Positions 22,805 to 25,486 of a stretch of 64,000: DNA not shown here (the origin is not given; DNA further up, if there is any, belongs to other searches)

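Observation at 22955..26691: Divergent pair: atypical sigma-70-like protein and a 793-aa transglutaminase-like protein in an AT-rich islet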

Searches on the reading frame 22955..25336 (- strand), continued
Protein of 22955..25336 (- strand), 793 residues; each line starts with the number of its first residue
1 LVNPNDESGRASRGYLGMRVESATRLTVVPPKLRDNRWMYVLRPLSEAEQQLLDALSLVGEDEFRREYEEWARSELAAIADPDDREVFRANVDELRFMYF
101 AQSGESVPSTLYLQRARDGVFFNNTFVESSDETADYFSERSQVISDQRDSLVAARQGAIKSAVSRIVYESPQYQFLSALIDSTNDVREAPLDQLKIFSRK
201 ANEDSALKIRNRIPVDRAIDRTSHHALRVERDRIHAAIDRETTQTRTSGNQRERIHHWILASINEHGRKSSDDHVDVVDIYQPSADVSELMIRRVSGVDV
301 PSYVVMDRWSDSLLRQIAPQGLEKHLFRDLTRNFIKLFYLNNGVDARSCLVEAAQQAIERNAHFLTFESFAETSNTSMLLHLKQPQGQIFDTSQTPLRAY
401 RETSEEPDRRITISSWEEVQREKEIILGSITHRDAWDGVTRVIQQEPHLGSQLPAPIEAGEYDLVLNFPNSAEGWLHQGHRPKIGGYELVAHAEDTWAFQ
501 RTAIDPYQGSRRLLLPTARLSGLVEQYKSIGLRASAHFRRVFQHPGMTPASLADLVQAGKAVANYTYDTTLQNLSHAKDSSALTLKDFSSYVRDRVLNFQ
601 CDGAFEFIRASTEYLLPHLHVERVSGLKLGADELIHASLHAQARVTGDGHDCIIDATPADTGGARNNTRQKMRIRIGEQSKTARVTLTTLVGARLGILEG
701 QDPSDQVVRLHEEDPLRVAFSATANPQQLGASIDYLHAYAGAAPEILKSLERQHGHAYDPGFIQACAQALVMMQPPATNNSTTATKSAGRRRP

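Call 74: list_cluster_members(proteins=[P0013, P0062, P0065, P0075, P0020, P0018, P0023, P0016, P0004, P0085])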
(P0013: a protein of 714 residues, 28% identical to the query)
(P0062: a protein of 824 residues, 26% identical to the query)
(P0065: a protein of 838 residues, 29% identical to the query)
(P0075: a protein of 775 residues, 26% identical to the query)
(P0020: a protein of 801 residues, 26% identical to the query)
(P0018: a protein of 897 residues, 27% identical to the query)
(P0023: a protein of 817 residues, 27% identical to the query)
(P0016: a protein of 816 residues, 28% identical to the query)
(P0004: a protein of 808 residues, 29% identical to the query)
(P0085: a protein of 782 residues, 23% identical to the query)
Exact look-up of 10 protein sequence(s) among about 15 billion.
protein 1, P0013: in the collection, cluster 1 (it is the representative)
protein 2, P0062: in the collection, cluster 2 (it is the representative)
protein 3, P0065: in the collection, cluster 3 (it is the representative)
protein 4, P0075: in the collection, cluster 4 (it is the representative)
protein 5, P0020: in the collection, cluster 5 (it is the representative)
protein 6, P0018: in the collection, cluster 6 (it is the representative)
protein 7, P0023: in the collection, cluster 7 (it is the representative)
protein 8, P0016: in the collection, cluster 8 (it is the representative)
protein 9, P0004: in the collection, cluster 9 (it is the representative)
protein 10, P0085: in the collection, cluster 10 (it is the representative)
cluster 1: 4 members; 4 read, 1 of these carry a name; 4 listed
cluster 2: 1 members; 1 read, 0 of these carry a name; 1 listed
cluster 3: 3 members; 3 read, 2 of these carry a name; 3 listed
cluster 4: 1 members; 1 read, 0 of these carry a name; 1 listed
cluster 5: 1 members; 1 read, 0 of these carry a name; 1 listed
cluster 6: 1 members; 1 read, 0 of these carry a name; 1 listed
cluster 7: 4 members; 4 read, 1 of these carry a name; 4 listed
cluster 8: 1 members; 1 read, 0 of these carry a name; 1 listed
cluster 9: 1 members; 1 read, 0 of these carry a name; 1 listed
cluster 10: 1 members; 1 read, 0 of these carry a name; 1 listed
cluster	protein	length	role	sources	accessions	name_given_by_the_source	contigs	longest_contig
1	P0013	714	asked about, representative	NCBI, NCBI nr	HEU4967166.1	MAG TPA: hypothetical protein VFT53_06880 [Candidatus Saccharimonadales bacterium] | hypothetical protein [Candidatus Saccharimonadales bacterium]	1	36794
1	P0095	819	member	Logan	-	-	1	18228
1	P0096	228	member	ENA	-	-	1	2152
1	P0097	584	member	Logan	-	-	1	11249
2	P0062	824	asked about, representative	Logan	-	-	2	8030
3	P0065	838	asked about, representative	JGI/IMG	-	hypothetical protein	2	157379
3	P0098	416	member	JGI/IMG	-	hypothetical protein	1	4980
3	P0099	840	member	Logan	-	-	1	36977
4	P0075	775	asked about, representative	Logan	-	-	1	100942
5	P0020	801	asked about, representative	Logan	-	-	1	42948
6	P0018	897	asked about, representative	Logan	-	-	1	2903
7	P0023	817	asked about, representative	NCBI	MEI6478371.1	MAG: hypothetical protein WCO52_05295 [bacterium]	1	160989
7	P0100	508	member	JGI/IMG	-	-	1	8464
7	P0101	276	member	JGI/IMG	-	-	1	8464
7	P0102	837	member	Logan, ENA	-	-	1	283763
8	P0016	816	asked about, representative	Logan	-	-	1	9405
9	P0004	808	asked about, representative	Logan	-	-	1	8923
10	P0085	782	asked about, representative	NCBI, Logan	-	-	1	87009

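Call 75: list_cluster_members(proteins=[P0037, P0045, P0036, P0029, P0063, P0052, P0067, P0060, P0058, P0080])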
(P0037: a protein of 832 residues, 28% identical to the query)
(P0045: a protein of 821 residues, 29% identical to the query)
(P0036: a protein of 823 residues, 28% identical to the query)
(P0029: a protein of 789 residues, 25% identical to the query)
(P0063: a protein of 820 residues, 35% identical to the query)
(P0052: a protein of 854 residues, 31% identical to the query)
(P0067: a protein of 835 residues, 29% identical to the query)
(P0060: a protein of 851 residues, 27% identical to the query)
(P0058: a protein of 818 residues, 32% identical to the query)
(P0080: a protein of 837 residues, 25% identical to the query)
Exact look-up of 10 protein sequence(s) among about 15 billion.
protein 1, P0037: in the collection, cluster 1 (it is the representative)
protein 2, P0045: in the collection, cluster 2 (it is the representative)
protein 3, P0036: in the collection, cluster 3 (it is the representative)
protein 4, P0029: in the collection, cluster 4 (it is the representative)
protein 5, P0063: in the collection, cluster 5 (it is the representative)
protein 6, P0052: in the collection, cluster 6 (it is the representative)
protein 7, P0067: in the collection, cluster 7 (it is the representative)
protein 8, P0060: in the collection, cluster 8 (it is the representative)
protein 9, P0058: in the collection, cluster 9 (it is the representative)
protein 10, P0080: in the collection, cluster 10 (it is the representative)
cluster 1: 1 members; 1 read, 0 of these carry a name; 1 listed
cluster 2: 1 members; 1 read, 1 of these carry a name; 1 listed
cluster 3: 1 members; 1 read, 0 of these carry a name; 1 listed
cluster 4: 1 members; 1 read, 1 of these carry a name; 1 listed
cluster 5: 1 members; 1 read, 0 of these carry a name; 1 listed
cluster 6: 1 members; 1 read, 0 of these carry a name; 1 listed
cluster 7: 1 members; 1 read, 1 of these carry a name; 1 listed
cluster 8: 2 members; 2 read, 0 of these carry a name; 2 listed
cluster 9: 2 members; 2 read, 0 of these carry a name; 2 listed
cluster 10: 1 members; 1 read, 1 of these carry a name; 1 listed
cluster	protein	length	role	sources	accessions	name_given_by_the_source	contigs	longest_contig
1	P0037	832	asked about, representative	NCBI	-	-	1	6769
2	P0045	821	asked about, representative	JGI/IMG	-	hypothetical protein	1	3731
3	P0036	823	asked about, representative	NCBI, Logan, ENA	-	-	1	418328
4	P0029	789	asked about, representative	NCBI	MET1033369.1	MAG: hypothetical protein ABWX94_02630 [Candidatus Saccharimonadales bacterium]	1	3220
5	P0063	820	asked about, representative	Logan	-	-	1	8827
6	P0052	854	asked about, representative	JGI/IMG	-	-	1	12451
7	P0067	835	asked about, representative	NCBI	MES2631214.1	MAG: hypothetical protein V4611_04620 [Patescibacteria group bacterium]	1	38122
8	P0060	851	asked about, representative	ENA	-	-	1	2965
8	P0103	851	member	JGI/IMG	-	-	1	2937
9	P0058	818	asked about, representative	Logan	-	-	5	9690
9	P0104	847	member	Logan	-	-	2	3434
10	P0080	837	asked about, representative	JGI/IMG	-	hypothetical protein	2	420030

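Call 91: find_encoding_contigs(protein=P0054, flank=6000, max_places=1)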
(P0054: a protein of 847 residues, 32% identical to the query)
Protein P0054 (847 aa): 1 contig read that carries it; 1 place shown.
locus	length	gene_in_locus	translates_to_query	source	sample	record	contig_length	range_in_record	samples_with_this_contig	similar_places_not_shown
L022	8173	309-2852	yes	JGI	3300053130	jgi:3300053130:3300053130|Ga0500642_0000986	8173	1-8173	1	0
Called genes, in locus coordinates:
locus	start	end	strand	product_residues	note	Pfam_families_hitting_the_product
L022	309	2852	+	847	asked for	-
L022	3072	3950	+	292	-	PF00005:ABC_tran, PF02463:SMC_N (faint), PF13304:AAA_21 (weak)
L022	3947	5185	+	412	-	PF12704:MacB_PCD, PF02687:FtsX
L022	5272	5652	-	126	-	-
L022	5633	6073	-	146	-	-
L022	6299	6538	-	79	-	-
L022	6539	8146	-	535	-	PF05593:RHS_repeat (faint), PF25023:TEN_YD-shell (weak)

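Call 92: find_encoding_contigs(protein=P0081, flank=6000, max_places=1)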
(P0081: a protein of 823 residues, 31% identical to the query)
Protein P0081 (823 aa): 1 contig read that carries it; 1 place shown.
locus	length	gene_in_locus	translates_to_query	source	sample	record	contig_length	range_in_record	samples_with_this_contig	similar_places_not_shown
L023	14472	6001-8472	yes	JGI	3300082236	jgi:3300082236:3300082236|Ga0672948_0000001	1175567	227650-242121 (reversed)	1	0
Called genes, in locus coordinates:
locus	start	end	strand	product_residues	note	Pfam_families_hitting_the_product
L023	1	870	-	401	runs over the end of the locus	PF02812:ELFV_dehydrog_N, PF00208:ELFV_dehydrog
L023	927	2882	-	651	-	-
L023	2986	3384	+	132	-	-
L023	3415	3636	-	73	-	-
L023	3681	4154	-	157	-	PF01230:HIT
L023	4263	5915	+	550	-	-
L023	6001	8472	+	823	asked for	-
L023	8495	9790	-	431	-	PF02636:Methyltransf_28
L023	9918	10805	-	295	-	PF00892:EamA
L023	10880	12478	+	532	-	-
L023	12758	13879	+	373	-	-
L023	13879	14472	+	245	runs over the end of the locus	PF01583:APS_kinase (weak), PF13238:AAA_18 (weak), PF13671:AAA_33, PF13207:AAA_17 (faint)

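Call 93: find_encoding_contigs(protein=P0036, flank=6000, max_places=1)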
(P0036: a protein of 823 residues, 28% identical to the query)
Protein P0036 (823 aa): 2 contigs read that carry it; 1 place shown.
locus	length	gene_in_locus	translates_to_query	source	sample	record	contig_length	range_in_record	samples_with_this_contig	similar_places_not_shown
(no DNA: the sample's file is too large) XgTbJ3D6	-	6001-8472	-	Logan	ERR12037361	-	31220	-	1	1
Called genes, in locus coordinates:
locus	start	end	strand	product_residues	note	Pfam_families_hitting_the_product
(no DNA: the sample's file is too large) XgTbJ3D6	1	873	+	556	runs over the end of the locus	-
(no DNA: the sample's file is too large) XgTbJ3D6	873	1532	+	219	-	-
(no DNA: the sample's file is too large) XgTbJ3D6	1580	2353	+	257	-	PF00459:Inositol_P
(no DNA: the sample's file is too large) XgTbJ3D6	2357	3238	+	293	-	PF00892:EamA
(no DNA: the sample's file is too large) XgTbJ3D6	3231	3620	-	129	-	PF08818:DUF1801 (weak)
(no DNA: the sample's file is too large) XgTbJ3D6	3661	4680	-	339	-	PF07478:Dala_Dala_lig_C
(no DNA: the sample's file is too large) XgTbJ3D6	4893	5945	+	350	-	-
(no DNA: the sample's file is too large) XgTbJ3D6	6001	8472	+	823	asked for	-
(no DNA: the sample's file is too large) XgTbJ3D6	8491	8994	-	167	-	-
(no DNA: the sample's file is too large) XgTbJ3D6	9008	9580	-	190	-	PF08002:DUF1697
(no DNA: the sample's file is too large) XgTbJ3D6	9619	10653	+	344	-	-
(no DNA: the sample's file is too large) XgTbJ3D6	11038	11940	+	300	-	PF06983:3-dmu-9_3-mt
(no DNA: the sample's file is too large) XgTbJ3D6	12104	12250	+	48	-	-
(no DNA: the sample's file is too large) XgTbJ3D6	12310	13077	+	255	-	-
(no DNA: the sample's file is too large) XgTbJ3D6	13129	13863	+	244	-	PF13508:Acetyltransf_7 (weak)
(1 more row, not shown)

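Call 95: search_protein_families(library=ncbifam, alignment_id=A2, max_evalue=0.01)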
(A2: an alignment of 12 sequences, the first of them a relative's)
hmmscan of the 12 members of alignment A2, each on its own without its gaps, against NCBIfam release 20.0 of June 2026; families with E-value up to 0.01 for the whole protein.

A. member 1, P0011 (794 aa): 0 families

B. families by the number of members that match (of 12 scanned): 1 family
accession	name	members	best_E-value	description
TIGR02209.1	ftsL_broad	1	0.0014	cell division protein FtsL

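Call 96: search_protein_families(library=padloc, alignment_id=A2, max_evalue=0.01)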
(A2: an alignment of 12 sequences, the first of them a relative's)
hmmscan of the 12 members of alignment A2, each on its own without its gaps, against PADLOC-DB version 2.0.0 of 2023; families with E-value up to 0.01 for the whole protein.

A. member 1, P0011 (794 aa): 0 families

B. families by the number of members that match (of 12 scanned): 0 families

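Call 100: find_related_loci(query=window:22955-25336:-, collection=viral_contigs, flank=5000)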
Query window:22955-25336:- (793 aa) in viral_contigs; peptide patterns used: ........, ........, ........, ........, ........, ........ (x = any residue, [..] = any of these).
5 stretches matched a pattern, but none encodes a relative of the query by tblastn (E <= 1e-3).
